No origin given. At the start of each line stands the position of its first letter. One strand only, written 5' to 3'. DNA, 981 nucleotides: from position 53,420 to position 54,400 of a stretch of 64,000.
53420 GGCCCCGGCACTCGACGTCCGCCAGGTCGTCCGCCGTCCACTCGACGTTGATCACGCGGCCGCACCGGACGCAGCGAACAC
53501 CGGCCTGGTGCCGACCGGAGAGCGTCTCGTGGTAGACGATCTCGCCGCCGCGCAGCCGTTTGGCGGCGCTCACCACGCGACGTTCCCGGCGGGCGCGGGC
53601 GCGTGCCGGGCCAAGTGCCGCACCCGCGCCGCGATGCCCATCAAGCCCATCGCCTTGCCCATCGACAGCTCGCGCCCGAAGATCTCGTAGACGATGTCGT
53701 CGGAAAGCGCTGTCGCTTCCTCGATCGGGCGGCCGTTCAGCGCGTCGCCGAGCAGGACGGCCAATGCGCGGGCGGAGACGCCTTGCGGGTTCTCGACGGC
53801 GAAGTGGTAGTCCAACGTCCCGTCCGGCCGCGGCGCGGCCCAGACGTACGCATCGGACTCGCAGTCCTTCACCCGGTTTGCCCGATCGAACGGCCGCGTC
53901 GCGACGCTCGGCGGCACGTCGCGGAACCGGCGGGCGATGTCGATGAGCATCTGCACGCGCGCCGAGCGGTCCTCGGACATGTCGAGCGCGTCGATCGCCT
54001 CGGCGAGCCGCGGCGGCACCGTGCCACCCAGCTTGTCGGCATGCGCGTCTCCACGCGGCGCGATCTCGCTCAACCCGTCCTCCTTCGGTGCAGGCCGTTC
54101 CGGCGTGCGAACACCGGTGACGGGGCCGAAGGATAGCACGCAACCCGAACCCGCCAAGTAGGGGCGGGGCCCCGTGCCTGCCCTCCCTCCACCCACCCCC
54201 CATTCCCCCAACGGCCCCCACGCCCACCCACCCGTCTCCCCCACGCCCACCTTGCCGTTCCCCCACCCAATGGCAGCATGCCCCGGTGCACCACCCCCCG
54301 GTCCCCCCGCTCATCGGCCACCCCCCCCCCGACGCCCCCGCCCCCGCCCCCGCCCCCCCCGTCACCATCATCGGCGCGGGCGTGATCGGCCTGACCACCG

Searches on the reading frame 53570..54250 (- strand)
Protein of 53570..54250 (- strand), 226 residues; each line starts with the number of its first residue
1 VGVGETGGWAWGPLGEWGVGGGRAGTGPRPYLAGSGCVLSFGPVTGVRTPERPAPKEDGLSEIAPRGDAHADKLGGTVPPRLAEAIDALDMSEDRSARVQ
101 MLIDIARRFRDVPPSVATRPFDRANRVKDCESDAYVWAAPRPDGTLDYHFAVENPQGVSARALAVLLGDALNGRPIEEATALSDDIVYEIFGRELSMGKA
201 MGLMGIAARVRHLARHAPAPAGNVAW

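Call 66: search_protein_families(library=pfam, proteins=[window:53570-54250:-], max_evalue=0.001)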
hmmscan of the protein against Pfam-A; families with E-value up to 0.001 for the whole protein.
window:53570-54250:- (226 aa): 1 family
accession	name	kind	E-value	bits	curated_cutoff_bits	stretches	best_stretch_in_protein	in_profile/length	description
PF02657.20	SufE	-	6e-11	42.6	27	1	88-211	3-119/121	Fe-S metabolism associated domain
